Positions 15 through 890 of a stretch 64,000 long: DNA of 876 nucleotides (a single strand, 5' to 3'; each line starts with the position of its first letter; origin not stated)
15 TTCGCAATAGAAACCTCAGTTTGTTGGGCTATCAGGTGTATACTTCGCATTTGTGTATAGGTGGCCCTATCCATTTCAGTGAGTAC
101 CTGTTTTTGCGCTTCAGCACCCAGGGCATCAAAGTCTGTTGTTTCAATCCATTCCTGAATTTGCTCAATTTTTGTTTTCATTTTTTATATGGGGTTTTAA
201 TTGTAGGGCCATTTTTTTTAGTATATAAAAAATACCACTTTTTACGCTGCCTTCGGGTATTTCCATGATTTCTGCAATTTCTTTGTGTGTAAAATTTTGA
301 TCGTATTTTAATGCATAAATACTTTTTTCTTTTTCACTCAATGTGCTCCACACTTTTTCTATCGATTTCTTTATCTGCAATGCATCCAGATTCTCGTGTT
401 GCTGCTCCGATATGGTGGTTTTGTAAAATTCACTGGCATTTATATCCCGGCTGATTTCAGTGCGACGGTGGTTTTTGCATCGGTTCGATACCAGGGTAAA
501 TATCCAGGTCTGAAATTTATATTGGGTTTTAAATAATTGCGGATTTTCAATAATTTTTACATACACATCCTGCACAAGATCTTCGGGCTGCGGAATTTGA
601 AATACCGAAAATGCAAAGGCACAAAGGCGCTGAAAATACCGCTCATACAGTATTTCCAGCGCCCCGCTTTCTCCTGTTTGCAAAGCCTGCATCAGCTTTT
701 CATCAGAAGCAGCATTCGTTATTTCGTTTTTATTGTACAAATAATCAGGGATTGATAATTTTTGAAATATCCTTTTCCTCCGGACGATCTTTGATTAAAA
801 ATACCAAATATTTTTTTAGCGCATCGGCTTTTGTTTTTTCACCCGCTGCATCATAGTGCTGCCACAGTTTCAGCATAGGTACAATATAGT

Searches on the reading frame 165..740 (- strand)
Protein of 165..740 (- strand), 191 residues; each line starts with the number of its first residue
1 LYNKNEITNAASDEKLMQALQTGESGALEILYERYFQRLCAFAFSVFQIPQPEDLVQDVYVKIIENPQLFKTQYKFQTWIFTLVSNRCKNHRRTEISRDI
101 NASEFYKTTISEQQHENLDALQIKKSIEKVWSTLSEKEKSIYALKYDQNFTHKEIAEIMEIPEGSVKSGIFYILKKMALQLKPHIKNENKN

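Call 6: search_protein_families(library=pfam, proteins=[window:165-740:-])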
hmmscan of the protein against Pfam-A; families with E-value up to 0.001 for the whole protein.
window:165-740:- (191 aa): 4 families
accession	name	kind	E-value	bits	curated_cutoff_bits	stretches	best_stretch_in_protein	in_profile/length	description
PF04542.20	Sigma70_r2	-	3.1e-10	40.2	24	1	31-94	1-67/71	Sigma-70 region 2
PF08281.18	Sigma70_r4_2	-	7e-10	38.8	25.7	1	129-177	6-54/54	Sigma-70, region 4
PF04545.22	Sigma70_r4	-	2.1e-08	34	24.1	1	133-177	4-48/50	Sigma-70, region 4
PF07638.17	Sigma70_ECF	-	1.3e-05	25.6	21.1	1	15-180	6-182/185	ECF sigma factor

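Call 63: list_cluster_members(proteins=[window:165-692:-, window:3747-5150:-, window:5259-6272:+, window:6293-7282:+, window:7279-8037:-, window:8257-9615:+, window:12818-14167:+, window:14186-14752:+, window:14749-15408:+, window:15412-16833:+])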
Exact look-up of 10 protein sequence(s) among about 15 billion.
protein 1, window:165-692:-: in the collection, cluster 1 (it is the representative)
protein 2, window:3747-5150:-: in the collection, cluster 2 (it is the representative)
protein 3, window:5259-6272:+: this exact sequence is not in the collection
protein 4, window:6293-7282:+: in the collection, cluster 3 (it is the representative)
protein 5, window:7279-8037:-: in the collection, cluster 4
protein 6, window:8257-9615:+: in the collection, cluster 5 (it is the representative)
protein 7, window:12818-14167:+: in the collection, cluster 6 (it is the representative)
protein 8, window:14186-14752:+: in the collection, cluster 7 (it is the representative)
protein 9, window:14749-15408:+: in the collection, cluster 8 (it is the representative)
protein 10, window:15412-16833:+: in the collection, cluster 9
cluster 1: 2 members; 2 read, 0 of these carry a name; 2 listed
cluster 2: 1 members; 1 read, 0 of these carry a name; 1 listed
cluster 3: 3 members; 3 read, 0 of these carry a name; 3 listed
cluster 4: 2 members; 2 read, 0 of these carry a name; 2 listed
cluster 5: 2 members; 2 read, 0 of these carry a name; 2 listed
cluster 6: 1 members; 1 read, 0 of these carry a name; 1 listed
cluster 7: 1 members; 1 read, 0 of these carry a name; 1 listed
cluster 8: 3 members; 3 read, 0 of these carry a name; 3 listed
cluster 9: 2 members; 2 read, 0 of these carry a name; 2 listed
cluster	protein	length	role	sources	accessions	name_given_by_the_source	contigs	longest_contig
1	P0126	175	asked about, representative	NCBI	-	-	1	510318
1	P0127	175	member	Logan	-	-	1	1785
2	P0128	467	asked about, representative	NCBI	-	-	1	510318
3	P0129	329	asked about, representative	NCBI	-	-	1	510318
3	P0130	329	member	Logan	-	-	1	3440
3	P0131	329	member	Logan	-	-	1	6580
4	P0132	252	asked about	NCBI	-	-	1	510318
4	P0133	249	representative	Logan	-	-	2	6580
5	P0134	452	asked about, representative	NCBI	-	-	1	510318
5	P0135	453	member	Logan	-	-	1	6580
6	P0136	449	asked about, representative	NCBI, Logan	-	-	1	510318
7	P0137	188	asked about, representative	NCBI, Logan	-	-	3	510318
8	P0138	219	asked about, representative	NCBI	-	-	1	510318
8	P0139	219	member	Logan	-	-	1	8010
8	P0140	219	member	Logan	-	-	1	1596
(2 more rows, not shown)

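Call 64: find_encoding_contigs(protein=P0127, flank=10000, max_places=5)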
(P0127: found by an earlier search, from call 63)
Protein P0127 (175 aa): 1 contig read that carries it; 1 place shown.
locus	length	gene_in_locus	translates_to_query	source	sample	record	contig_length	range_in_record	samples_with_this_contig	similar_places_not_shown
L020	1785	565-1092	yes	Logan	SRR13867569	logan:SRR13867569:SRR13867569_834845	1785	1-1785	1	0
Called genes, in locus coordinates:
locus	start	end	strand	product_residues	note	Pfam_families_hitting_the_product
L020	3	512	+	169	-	?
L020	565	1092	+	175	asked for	PF04542:Sigma70_r2, PF08281:Sigma70_r4_2, PF04545:Sigma70_r4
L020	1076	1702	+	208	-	-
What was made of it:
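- Tried and rejected: This is rejected for at least one relative, which keeps the operon (calls 63, 64).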

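Call 75: search_protein_families(library=ncbifam, proteins=[window:165-692:-])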
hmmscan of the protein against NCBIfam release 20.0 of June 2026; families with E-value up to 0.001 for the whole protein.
window:165-692:- (175 aa): 76 families (the best 25 are shown)
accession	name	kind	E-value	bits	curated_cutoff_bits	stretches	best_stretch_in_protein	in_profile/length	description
NF009171.0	PRK12518.1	equivalog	1.7e-24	86.7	208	1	4-162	21-181/191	RNA polymerase sigma factor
TIGR02985.1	Sig70_bacteroi1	subfamily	1.8e-24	86.8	126.4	1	13-163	4-160/162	RNA polymerase sigma-70 factor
TIGR02937.1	sigma70-ECF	superfamily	1e-23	83.8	42.9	1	11-164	2-164/165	sigma-70 family RNA polymerase sigma factor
NF009166.1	PRK12513.1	equivalog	6.3e-23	81.5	206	1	1-165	13-186/193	RNA polymerase sigma factor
NF007216.0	PRK09638.1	equivalog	4.7e-20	72.1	194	1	4-165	12-174/180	RNA polymerase sigma factor SigY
TIGR02952.1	Sig70_famx2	equivalog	6.2e-19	68.5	206.45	1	4-164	5-169/170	ECF subfamily RNA polymerase sigma factor, BldN family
NF009195.0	PRK12543.1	subfamily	7.9e-17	61.4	197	1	2-165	12-178/192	RNA polymerase sigma factor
NF009172.0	PRK12519.1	subfamily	3.7e-16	59.2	222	1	1-154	20-178/194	RNA polymerase sigma factor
NF007227.0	PRK09645.1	subfamily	4.9e-16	59.1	202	1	5-166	8-171/177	sigma-70 family RNA polymerase sigma factor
TIGR02939.1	RpoE_Sigma70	equivalog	1.4e-15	57.8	236.15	1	2-167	12-188/190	RNA polymerase sigma factor RpoE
NF009168.0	PRK12515.1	subfamily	2.4e-15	56.5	236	1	3-167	15-181/189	RNA polymerase sigma factor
NF008891.0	PRK11924.1-5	subfamily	1.4e-14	54.6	259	1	35-156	29-154/171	RNA polymerase sigma factor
NF008888.0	PRK11922.1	equivalog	2e-14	53.8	204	1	4-166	24-197/231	RNA polymerase sigma factor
NF004113.0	PRK05602.1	equivalog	2.2e-14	53.6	208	1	1-152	36-188/211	RNA polymerase sigma factor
NF007223.0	PRK09641.1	equivalog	5e-14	52.6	209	1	3-155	11-174/187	RNA polymerase sigma factor SigW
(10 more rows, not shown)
